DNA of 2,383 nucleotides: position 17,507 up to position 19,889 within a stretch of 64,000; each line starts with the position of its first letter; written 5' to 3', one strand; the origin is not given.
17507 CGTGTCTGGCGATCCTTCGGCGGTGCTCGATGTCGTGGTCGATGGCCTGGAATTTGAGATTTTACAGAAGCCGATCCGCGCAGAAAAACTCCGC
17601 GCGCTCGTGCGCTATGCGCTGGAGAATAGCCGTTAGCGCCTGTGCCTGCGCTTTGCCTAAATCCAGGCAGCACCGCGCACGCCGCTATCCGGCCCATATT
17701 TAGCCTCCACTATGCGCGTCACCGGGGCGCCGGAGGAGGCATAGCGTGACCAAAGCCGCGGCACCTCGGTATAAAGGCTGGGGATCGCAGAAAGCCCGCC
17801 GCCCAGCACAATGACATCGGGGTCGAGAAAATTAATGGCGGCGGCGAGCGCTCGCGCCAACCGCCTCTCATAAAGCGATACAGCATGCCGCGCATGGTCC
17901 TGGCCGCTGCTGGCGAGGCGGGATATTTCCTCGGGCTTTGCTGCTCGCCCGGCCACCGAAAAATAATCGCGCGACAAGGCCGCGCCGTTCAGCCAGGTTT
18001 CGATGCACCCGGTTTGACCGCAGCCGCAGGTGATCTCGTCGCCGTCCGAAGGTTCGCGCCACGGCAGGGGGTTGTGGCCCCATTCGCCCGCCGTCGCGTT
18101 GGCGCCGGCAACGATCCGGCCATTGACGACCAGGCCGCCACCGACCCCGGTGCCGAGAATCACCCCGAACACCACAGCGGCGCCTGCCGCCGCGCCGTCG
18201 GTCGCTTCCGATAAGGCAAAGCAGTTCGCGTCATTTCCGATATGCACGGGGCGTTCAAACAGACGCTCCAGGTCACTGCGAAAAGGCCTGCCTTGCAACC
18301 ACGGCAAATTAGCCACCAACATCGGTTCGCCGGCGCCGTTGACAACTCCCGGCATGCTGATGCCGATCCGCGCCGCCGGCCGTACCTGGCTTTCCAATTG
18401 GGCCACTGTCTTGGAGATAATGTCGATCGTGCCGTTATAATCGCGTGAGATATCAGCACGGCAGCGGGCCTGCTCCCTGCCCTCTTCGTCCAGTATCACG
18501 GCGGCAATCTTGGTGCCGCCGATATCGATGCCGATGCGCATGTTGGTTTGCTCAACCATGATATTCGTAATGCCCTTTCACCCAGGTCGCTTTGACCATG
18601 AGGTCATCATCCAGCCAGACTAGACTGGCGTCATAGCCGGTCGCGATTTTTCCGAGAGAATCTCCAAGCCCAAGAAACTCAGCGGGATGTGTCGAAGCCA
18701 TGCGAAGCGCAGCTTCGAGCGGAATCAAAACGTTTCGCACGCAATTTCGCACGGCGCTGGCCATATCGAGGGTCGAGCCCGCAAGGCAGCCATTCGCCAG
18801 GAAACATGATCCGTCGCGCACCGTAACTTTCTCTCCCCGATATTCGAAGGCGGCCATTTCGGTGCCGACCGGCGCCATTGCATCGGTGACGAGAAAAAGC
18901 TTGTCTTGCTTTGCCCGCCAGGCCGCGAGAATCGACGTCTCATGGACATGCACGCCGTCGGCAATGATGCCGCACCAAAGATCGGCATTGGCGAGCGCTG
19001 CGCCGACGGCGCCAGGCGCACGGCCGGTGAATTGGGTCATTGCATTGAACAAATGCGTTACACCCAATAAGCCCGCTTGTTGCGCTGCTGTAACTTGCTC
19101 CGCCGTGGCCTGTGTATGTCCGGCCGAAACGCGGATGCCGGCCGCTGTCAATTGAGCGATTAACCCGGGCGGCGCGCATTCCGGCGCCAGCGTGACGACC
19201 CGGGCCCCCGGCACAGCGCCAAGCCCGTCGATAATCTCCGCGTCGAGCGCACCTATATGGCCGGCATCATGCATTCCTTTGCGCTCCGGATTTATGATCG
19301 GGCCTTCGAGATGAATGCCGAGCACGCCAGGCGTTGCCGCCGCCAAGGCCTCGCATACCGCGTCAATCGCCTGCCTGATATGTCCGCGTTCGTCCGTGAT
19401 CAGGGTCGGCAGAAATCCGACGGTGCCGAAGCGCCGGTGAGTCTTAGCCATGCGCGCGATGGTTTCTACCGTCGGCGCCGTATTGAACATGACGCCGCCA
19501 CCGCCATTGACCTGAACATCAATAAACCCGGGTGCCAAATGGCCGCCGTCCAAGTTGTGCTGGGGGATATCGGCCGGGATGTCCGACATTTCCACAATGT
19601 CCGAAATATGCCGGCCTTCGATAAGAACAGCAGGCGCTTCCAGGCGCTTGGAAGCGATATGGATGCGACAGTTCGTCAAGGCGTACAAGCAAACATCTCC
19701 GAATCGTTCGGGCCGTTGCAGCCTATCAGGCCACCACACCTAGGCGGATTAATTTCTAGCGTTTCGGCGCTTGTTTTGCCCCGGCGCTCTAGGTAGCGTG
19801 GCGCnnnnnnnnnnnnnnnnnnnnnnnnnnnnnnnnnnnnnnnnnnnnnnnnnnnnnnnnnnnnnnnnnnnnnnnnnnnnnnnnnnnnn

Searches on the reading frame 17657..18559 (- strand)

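Call 4: search_protein_families(library=pfam, proteins=[window:17657-18559:-], max_evalue=0.01)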
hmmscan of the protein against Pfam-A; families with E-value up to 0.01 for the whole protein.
window:17657-18559:- (300 aa): 3 families
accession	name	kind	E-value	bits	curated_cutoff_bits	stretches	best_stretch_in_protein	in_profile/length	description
PF00480.26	ROK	-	4.8e-71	240.1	22.9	1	9-300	2-290/294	ROK family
PF02685.22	Glucokinase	-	6.7e-07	29.1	22.1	1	12-256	4-262/314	Glucokinase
PF01869.26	BcrAD_BadFG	-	0.0049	16.9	31.5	0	9-28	1-20/271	BadF/BadG/BcrA/BcrD ATPase family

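Call 5: search_protein_families(library=ncbifam, proteins=[window:17657-18559:-], max_evalue=0.01)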
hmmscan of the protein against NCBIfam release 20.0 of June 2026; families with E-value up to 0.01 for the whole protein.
window:17657-18559:- (300 aa): 14 families
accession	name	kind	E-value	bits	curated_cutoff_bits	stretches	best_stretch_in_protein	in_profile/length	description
NF007108.0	PRK09557.1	equivalog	2.1e-98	329.4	443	1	7-300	2-299/303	fructokinase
NF009835.0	PRK13310.1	equivalog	2.2e-69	234.1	380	1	7-299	1-298/303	N-acetylglucosamine kinase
TIGR00744.1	ROK_glcA_fam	subfamily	1.1e-45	156.3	260.35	1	9-300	1-307/318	ROK family glucokinase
NF009836.0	PRK13311.1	equivalog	1.4e-39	135.8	551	1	7-232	1-231/256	N-acetyl-D-glucosamine kinase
NF007251.0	PRK09698.1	equivalog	8.4e-39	133.6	253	1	2-299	2-294/304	allose kinase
NF003461.0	PRK05082.1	subfamily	4.8e-34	118.1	283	1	9-299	4-284/291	N-acetylmannosamine kinase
NF047821.1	NactlManKinNanK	equivalog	3.4e-33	115.4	450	1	9-299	4-284/288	N-acetylmannosamine kinase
NF045551.1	GK_Pyrobac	equivalog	1e-22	80.8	500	1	9-298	3-277/294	ATP-dependent glucokinase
NF042998.1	bglucokin_BglK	equivalog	7.6e-21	74.6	550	1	11-265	6-253/291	beta-glucoside kinase BglK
NF047937.1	TransRegNagC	equivalog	1.8e-20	73.5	650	1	42-259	120-340/399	DNA-binding transcriptional regulator NagC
NF045942.1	PolPhglucPhase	equivalog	5e-17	62.5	250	1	9-151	3-147/242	polyphosphate--glucose phosphotransferase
NF049930.1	TransRegMlc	equivalog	1.3e-16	60.9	530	1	53-260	137-347/405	sugar metabolism global transcriptional regulator Mlc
NF045550.1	FrctkaseScrK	equivalog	9.9e-06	25.2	400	1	95-266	93-247/293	fructokinase ScrK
NF011660.0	PRK15080.1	equivalog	0.0086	15.3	182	0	3-59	27-90/277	ethanolamine utilization protein EutJ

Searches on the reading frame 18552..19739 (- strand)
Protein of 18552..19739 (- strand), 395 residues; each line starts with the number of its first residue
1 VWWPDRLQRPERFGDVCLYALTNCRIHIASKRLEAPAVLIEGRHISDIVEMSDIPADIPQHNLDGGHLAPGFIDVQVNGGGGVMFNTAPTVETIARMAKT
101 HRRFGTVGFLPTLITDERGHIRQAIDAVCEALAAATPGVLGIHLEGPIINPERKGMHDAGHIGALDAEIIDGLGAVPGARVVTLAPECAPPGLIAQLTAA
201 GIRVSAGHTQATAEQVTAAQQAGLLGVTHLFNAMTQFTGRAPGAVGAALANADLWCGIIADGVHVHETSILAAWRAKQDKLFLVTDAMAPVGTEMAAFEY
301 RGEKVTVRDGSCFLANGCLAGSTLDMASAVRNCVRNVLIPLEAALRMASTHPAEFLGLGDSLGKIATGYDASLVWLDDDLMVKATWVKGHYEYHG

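Call 4: search_protein_families(library=pfam, proteins=[window:18552-19739:-], max_evalue=0.01)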
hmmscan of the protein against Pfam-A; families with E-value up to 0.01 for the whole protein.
window:18552-19739:- (395 aa): 3 families
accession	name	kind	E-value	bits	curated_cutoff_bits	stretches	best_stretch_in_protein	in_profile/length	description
PF01979.26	Amidohydro_1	-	7.3e-24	85.1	25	1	69-389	3-342/345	Amidohydrolase family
PF22643.2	NagA_N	-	3.5e-12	46.7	27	1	19-67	2-50/51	NagA composite domain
PF07969.17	Amidohydro_3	-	8.5e-09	35.8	29.7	1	338-381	406-449/472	Amidohydrolase family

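Call 5: search_protein_families(library=ncbifam, proteins=[window:18552-19739:-], max_evalue=0.01)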
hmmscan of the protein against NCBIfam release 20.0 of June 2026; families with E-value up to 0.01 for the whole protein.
window:18552-19739:- (395 aa): 22 families
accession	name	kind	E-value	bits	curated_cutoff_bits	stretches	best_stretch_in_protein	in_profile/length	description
NF008371.0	PRK11170.1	equivalog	3e-113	378.6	483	1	19-392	2-379/382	N-acetylglucosamine-6-phosphate deacetylase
TIGR00221.1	nagA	equivalog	4.4e-106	355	225.65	1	18-389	4-379/380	N-acetylglucosamine-6-phosphate deacetylase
TIGR02318.1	phosphono_phnM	equivalog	5.4e-10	38.7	390.55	1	339-390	320-373/376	phosphonate metabolism protein PhnM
NF011989.0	PRK15446.2-5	equivalog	7e-08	31.6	565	1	21-77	6-61/385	alpha-D-ribose 1-methylphosphonate 5-triphosphate diphosphatase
NF011990.0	PRK15446.2-6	subfamily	7.3e-08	31.5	233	1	328-390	315-380/390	alpha-D-ribose 1-methylphosphonate 5-triphosphate diphosphatase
TIGR01975.1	isoAsp_dipep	equivalog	1.2e-07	31.2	331.25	1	323-390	308-374/389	beta-aspartyl-peptidase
NF011987.0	PRK15446.2-3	subfamily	6.3e-07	28.5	253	1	335-393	323-384/395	alpha-D-ribose 1-methylphosphonate 5-triphosphate diphosphatase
TIGR01224.1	hutI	equivalog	3.7e-06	26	298.15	1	323-378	298-353/377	imidazolonepropionase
NF011984.0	PRK15446.1-5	equivalog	4.5e-06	25.7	260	1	332-389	316-375/379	alpha-D-ribose 1-methylphosphonate 5-triphosphate diphosphatase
NF004839.0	PRK06189.1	equivalog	5.3e-06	25.3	631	1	310-380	324-393/451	allantoinase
TIGR03178.1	allantoinase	equivalog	7.1e-06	25.1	357.85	1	309-380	318-387/441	allantoinase AllB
NF051886.1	XaaProDiPepCaul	equivalog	1.8e-05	23.9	500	0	30-78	13-63/398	Xaa-Pro dipeptidase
NF011986.0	PRK15446.2-2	equivalog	6.1e-05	22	465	0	19-78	3-63/406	alpha-D-ribose 1-methylphosphonate 5-triphosphate diphosphatase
NF011983.0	PRK15446.1-4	equivalog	0.00022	20.3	486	0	333-389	317-375/379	alpha-D-ribose 1-methylphosphonate 5-triphosphate diphosphatase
NF007457.0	PRK10027.1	equivalog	0.00025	19.3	768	0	330-383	301-355/588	adenine deaminase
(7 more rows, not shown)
